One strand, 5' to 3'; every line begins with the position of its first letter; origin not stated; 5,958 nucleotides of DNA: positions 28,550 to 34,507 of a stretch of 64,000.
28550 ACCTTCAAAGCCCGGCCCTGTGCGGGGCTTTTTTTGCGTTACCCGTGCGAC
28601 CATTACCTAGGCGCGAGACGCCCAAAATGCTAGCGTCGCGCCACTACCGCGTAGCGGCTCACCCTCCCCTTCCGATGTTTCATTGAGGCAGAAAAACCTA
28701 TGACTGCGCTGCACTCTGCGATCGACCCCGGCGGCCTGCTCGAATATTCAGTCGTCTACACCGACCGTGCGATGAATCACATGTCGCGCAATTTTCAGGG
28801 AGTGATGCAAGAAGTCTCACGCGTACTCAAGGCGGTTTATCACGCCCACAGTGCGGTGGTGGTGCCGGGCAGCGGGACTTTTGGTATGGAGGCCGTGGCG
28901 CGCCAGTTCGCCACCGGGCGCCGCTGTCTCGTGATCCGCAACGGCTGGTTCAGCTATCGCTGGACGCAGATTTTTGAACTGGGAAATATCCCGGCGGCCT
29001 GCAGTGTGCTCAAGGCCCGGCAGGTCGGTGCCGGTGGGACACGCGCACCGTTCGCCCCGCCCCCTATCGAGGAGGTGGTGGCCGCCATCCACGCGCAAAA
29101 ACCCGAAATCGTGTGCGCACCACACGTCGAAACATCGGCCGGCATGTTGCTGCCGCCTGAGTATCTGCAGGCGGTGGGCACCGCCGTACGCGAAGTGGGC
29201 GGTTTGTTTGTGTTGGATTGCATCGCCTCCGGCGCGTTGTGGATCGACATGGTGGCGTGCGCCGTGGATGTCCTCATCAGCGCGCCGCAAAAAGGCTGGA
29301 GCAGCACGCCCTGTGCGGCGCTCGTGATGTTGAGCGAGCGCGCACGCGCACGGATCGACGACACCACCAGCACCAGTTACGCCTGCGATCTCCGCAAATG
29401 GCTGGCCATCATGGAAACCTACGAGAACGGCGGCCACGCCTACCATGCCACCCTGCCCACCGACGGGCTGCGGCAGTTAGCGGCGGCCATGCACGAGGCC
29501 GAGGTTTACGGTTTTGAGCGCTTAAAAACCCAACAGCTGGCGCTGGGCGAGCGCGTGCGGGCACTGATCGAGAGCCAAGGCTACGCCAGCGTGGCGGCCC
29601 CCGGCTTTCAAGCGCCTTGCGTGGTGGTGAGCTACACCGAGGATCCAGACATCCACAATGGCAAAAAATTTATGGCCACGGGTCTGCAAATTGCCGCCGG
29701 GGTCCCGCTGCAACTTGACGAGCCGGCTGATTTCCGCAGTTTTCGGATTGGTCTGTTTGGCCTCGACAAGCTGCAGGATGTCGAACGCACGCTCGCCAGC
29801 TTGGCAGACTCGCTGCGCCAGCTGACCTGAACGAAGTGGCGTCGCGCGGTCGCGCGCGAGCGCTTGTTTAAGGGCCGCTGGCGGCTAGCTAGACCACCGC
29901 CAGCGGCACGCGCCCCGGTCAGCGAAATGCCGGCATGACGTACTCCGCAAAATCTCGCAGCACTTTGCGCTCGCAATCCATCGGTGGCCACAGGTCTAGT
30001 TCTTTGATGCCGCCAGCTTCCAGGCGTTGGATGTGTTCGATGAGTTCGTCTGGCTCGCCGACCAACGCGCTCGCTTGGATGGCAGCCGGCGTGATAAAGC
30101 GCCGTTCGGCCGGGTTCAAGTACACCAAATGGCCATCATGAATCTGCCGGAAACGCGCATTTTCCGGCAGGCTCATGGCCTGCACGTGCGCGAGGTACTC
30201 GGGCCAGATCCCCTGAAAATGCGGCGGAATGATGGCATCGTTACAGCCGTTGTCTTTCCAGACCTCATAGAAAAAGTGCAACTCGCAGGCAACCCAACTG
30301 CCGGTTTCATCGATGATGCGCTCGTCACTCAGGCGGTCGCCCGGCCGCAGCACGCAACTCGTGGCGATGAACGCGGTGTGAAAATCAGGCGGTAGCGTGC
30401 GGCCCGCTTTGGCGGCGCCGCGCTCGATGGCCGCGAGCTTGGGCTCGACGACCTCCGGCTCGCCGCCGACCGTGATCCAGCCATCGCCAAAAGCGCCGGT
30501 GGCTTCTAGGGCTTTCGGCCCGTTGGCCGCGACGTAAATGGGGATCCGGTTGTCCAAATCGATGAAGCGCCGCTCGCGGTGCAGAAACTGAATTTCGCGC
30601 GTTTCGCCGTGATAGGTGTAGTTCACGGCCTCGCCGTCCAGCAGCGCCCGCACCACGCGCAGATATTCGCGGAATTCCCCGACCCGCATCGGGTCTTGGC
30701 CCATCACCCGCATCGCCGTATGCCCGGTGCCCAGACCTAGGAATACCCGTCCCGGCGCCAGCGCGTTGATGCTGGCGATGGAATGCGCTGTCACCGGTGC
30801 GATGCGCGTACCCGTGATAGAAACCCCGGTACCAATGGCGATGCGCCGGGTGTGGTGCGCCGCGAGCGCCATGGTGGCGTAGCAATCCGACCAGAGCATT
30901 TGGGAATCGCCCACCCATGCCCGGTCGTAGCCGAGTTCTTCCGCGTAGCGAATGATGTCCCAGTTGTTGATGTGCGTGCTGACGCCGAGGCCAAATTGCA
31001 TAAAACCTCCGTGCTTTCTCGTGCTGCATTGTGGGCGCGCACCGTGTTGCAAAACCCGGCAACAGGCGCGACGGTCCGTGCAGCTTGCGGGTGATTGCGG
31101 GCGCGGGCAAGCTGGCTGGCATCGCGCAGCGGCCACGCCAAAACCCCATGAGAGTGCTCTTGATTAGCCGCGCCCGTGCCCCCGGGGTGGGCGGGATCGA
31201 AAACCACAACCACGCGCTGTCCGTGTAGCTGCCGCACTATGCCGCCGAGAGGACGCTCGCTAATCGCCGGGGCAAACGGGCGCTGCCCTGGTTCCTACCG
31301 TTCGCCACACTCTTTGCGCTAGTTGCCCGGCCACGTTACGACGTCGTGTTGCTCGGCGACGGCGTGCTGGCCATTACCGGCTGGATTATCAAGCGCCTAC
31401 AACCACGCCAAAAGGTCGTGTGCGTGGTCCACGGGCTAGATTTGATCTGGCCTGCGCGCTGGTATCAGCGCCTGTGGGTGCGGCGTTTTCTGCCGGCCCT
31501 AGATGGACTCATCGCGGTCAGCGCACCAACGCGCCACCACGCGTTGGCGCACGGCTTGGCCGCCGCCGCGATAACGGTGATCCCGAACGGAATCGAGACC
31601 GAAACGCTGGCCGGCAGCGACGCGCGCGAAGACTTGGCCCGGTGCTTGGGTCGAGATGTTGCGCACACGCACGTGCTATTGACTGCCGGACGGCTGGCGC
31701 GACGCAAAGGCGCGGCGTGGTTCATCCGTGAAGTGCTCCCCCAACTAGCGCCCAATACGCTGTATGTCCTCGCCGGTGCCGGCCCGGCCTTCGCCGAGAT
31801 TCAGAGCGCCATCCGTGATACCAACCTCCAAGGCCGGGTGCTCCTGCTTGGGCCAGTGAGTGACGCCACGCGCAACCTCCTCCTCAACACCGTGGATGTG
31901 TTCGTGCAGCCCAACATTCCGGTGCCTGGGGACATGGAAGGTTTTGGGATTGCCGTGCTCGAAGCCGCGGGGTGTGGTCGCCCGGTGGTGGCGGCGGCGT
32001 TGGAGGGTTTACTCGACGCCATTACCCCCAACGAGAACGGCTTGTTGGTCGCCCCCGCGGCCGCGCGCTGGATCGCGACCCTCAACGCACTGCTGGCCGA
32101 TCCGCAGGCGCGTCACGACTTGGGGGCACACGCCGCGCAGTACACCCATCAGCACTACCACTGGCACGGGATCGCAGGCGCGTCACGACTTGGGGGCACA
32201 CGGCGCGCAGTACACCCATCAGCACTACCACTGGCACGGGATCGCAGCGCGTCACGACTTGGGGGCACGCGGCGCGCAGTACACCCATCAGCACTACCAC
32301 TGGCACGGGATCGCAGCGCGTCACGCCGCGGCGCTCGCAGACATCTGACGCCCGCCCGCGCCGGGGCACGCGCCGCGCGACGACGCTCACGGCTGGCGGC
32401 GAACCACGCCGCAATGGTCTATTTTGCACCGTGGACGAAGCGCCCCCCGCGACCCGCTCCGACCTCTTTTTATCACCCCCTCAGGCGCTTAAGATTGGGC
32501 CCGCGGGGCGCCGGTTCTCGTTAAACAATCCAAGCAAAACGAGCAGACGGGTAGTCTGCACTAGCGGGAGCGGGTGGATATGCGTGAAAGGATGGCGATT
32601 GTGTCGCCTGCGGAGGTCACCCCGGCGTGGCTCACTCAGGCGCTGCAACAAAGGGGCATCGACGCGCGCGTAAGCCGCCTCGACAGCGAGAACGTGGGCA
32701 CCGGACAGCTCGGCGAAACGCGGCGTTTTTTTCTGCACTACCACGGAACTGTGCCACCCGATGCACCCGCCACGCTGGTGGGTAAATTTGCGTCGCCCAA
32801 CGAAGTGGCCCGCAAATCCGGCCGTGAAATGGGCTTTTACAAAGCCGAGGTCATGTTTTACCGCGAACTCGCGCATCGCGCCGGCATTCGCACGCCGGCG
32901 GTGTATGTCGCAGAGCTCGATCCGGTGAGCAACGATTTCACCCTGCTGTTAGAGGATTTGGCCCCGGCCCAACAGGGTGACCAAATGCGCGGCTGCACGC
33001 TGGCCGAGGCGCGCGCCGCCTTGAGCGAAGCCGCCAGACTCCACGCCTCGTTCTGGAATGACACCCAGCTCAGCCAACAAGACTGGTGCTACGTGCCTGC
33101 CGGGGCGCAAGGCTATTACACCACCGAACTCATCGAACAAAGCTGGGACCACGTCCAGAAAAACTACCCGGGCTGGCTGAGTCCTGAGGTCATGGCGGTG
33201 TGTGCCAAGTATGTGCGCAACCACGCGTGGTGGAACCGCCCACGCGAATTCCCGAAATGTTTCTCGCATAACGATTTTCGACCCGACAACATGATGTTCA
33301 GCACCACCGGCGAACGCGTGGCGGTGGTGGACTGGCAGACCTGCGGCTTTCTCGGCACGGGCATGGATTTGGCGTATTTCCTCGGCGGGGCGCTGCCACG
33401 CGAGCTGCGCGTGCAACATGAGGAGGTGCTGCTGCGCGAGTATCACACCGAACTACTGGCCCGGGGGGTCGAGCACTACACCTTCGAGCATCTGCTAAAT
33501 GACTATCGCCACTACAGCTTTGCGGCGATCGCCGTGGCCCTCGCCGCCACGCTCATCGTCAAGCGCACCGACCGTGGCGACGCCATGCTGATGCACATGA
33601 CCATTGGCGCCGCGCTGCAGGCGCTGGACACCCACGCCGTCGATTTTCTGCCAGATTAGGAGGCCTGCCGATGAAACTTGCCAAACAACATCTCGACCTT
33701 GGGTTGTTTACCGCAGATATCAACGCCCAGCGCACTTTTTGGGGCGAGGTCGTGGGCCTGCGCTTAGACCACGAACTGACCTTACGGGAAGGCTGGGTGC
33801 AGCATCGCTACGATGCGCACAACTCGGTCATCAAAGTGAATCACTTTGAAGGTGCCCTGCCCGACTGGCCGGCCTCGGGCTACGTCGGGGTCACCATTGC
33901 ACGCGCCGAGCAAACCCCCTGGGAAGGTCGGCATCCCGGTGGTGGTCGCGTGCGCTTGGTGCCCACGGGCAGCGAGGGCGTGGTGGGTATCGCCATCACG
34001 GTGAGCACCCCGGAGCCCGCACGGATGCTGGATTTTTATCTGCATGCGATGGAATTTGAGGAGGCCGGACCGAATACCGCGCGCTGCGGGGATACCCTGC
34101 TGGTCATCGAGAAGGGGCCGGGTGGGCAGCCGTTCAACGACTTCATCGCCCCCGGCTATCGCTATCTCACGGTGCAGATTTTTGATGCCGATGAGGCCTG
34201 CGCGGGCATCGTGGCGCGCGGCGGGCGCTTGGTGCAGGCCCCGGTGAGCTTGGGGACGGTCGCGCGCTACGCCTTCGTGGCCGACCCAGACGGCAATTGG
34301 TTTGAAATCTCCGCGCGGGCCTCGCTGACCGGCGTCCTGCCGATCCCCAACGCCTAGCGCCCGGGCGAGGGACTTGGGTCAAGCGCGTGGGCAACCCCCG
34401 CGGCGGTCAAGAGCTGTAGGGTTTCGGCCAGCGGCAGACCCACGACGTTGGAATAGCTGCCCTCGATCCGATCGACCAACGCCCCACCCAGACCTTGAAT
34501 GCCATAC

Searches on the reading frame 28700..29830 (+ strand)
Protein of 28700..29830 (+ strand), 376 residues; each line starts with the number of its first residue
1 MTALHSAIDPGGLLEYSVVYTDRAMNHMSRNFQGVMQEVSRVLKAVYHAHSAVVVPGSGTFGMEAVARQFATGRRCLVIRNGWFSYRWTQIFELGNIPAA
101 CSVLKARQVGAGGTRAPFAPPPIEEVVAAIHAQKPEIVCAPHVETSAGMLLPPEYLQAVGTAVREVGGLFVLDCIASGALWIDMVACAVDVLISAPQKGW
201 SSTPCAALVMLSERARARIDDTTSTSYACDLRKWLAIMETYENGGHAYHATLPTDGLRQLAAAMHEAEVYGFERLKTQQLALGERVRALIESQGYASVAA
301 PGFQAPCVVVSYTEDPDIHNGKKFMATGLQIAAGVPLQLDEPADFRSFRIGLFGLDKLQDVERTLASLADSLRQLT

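Call 7: search_protein_families(library=pfam, proteins=[window:28700-29830:+])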
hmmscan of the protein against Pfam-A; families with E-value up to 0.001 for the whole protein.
window:28700-29830:+ (376 aa): 1 family
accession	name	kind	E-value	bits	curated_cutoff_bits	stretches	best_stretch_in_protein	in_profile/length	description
PF00266.25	Aminotran_5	-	0.00043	19.8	21.5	0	22-298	31-299/371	Aminotransferase class-V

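Call 26: search_protein_families(library=ncbifam, proteins=[window:28700-29830:+], max_evalue=0.00001)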
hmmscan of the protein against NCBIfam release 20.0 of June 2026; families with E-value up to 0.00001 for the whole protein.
window:28700-29830:+ (376 aa): 5 families
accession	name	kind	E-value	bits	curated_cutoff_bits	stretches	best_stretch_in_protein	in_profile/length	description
TIGR03301.1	PhnW-AepZ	equivalog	1.4e-26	93.7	360.8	1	25-370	22-353/355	2-aminoethylphosphonate aminotransferase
TIGR02326.1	transamin_PhnW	equivalog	7.5e-21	74.6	400.8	1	35-373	40-361/363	2-aminoethylphosphonate--pyruvate transaminase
NF010006.0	PRK13479.1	equivalog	1.6e-20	73.6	296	1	32-374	35-363/369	2-aminoethylphosphonate--pyruvate transaminase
NF045640.1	AspGlyoxATaseBhcA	equivalog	2.4e-18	66.3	650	1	24-361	27-351/395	L-aspartate--glyoxylate aminotransferase BhcA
NF046070.1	PyrdoxPyrvTramin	equivalog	1e-11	44.3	600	1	115-228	109-222/369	pyridoxamine--pyruvate transaminase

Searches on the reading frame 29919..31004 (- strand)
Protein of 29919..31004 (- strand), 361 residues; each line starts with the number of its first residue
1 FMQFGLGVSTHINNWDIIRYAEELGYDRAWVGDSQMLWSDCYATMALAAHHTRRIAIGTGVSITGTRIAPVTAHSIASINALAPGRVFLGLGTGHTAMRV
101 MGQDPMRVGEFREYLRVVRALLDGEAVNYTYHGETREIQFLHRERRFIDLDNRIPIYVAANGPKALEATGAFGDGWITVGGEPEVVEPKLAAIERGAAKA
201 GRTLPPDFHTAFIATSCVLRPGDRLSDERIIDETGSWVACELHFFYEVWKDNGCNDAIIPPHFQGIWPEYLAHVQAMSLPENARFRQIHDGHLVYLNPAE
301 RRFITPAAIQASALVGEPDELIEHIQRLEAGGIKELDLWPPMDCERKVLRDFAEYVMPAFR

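Call 7: search_protein_families(library=pfam, proteins=[window:29919-31004:-])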
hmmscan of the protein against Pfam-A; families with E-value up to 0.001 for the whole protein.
window:29919-31004:- (361 aa): 1 family
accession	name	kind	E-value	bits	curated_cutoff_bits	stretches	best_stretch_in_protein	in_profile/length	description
PF00296.26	Bac_luciferase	-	9.4e-48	163.6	27.9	1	16-334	27-313/314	Luciferase-like monooxygenase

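Call 26: search_protein_families(library=ncbifam, proteins=[window:29919-31004:-], max_evalue=0.00001)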
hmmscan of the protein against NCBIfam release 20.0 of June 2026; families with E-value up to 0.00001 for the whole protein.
window:29919-31004:- (361 aa): 23 families
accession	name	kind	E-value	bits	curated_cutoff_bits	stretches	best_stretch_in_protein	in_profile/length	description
TIGR03842.1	F420_CPS_4043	hypoth_equivalog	1.6e-36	126.1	295.45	1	16-203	17-194/329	TIGR03842 family LLM class F420-dependent oxidoreductase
TIGR03555.1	F420_mer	equivalog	1.5e-30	106.7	348.7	1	17-205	17-202/325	5,10-methylenetetrahydromethanopterin reductase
NF002619.0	PRK02271.1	equivalog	3.4e-28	98.9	276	1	16-214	18-212/329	5,10-methylenetetrahydromethanopterin reductase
TIGR03564.1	F420_MSMEG_4879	subfamily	2.4e-26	92.9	234.25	1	17-205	4-190/265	TIGR03564 family F420-dependent LLM class oxidoreductase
TIGR03619.1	F420_Rv2161c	subfamily_domain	2.4e-26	92.8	166.9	1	37-204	42-209/247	TIGR03619 family F420-dependent LLM class oxidoreductase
TIGR04024.1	F420_NP1902A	hypoth_equivalog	1.8e-23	82.8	345.4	1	16-222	19-221/330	TIGR04024 family LLM class F420-dependent oxidoreductase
TIGR04465.1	ArgArg_F420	equivalog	3.6e-22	78.9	470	1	20-203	68-258/364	F420-dependent hydroxymycolic acid dehydrogenase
TIGR03854.1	F420_MSMEG_3544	hypoth_equivalog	8.1e-20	71.3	295.6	1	5-211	5-212/290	TIGR03854 family LLM class F420-dependent oxidoreductase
TIGR03559.1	F420_Rv3520c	subfamily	7.6e-19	67.9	335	1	13-204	14-215/325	LLM class F420-dependent oxidoreductase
TIGR03841.1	F420_Rv3093c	subfamily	1.5e-18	67.2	213.65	1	14-207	12-199/298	LLM class F420-dependent oxidoreductase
TIGR03857.1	F420_MSMEG_2249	hypoth_equivalog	8.6e-17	61.3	218.4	1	19-203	21-202/329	TIGR03857 family LLM class F420-dependent oxidoreductase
TIGR03554.1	F420_G6P_DH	equivalog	5.7e-16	58.4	420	1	21-203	25-219/331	glucose-6-phosphate dehydrogenase (coenzyme-F420)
TIGR03560.1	F420_Rv1855c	subfamily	7.6e-16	58.6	231.4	1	22-203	23-218/227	TIGR03560 family F420-dependent LLM class oxidoreductase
TIGR03557.1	F420_G6P_family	subfamily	2.1e-15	56.7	210.4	1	19-187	20-196/316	TIGR03557 family F420-dependent LLM class oxidoreductase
TIGR03617.1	F420_MSMEG_2256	subfamily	2.7e-14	52.8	278.15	1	20-204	3-192/318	TIGR03617 family F420-dependent LLM class oxidoreductase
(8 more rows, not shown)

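Call 30: find_encoding_contigs(protein=window:29919-31001:-, flank=4000, max_places=10)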
Protein window:29919-31001:- (360 aa): 5 contigs read that carry it; 4 places shown.
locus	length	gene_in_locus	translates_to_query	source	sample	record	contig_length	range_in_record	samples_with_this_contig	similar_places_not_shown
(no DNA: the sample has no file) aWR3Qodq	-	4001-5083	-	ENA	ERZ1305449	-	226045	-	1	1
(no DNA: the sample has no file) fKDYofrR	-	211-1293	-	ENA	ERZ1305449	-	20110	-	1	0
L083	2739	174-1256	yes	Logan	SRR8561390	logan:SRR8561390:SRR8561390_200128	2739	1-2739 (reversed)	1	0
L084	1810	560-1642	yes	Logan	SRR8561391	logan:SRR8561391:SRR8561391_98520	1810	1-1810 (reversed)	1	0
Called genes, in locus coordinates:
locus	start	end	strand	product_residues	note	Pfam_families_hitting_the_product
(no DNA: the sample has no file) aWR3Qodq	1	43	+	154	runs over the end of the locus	PF02590:SPOUT_MTase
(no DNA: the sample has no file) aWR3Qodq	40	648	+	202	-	PF02545:Maf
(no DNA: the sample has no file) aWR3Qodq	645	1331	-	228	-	PF00903:Glyoxalase, PF18029:Glyoxalase_6 (faint)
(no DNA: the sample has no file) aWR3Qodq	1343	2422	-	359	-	PF01636:APH, PF02958:EcKL, PF07914:DUF1679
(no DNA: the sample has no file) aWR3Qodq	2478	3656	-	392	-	PF13439:Glyco_transf_4, PF13579:Glyco_trans_4_4 (weak), PF00534:Glycos_transf_1, PF13692:Glyco_trans_1_4, PF13524:Glyco_trans_1_2 (weak)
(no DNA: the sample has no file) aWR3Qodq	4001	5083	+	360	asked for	PF00296:Bac_luciferase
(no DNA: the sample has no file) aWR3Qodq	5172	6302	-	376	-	-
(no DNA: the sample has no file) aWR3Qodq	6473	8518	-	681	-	PF03030:H_PPase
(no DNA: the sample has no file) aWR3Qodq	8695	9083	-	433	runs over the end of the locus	PF00365:PFK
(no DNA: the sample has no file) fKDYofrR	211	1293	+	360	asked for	PF00296:Bac_luciferase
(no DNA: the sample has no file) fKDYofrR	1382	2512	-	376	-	-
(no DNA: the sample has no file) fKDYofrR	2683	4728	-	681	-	PF03030:H_PPase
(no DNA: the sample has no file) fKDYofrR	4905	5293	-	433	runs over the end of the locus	PF00365:PFK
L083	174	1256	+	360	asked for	PF00296:Bac_luciferase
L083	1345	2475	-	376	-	-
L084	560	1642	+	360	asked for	PF00296:Bac_luciferase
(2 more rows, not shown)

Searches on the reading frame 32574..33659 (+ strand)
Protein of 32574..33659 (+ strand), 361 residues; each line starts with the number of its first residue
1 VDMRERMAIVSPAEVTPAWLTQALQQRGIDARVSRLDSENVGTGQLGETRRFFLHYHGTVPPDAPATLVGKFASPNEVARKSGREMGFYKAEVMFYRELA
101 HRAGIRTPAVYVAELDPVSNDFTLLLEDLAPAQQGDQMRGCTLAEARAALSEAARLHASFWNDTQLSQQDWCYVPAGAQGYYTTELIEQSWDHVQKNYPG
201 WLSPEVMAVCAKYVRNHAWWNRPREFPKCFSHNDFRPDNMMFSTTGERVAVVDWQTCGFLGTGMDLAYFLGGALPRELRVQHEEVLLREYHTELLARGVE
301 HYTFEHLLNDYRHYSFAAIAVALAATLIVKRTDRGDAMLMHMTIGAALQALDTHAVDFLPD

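Call 7: search_protein_families(library=pfam, proteins=[window:32574-33659:+])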
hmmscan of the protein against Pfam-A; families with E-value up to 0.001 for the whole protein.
window:32574-33659:+ (361 aa): 4 families
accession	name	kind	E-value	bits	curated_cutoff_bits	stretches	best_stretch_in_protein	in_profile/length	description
PF02958.26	EcKL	-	1.9e-17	64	22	1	68-295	29-286/294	Ecdysteroid kinase-like family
PF01636.29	APH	-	1.7e-13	51.3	23.2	1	89-291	37-230/239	Phosphotransferase enzyme family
PF07914.17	DUF1679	-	2.8e-10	40.1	24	1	228-323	268-371/414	Uncharacterized oxidoreductase dhs-27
PF01633.27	Choline_kinase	-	8.6e-05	22.4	29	1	229-270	163-204/300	Choline/ethanolamine kinase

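Call 26: search_protein_families(library=ncbifam, proteins=[window:32574-33659:+], max_evalue=0.00001)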
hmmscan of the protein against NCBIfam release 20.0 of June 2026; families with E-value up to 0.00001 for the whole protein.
window:32574-33659:+ (361 aa): 0 families

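Call 31: find_encoding_contigs(protein=window:32580-33659:+, flank=4000, max_places=10)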
Protein window:32580-33659:+ (359 aa): 3 contigs read that carry it; 2 places shown.
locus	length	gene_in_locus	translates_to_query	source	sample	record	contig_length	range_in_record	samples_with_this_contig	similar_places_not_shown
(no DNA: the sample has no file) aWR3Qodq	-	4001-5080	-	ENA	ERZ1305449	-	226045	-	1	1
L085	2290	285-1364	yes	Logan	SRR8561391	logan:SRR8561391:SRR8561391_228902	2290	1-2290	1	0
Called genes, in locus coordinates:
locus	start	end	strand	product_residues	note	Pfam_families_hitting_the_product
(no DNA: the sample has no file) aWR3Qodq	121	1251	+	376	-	-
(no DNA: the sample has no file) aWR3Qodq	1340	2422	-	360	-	PF00296:Bac_luciferase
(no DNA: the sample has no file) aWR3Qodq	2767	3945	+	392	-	PF13439:Glyco_transf_4, PF13579:Glyco_trans_4_4 (weak), PF00534:Glycos_transf_1, PF13692:Glyco_trans_1_4, PF13524:Glyco_trans_1_2 (weak)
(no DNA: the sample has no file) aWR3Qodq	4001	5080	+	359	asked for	PF01636:APH, PF02958:EcKL, PF07914:DUF1679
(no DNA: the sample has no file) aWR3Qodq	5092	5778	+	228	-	PF00903:Glyoxalase, PF18029:Glyoxalase_6 (faint)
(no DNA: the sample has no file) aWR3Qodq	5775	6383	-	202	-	PF02545:Maf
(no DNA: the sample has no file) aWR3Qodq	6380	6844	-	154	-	PF02590:SPOUT_MTase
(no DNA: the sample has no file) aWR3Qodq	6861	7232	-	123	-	PF02410:RsfS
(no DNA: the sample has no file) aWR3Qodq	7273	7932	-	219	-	PF01467:CTP_transf_like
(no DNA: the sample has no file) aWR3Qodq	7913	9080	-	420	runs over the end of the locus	PF00171:Aldedh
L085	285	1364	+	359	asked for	PF01636:APH, PF02958:EcKL, PF07914:DUF1679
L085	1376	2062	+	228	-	PF00903:Glyoxalase, PF18029:Glyoxalase_6 (faint)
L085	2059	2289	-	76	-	?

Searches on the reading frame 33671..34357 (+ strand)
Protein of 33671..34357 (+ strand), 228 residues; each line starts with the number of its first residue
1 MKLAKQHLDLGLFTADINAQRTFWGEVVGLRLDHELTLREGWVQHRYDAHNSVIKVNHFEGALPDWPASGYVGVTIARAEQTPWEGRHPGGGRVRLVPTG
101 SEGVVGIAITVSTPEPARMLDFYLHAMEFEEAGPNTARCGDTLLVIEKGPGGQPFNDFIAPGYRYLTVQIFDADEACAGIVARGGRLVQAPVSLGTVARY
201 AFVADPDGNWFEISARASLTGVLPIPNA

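Call 7: search_protein_families(library=pfam, proteins=[window:33671-34357:+])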
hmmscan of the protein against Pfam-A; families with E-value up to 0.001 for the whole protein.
window:33671-34357:+ (228 aa): 2 families
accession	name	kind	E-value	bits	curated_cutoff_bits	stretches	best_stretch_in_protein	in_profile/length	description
PF00903.31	Glyoxalase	-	2.9e-11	44.3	20.6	1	11-213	6-121/121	Glyoxalase/Bleomycin resistance protein/Dioxygenase superfamily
PF18029.7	Glyoxalase_6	-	6.4e-06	27.2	23.6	0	109-213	2-105/106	Glyoxalase-like domain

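Call 26: search_protein_families(library=ncbifam, proteins=[window:33671-34357:+], max_evalue=0.00001)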
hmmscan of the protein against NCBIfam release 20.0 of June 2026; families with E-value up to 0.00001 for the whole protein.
window:33671-34357:+ (228 aa): 2 families
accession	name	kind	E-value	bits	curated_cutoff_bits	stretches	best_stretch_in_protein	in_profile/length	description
NF053614.1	AfsKbindKbpAStmc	equivalog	6.6e-07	29.2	250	0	170-220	68-118/231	AfsK-binding protein KbpA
TIGR00068.2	glyox_I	equivalog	9e-06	25.6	120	0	162-215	87-139/143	lactoylglutathione lyase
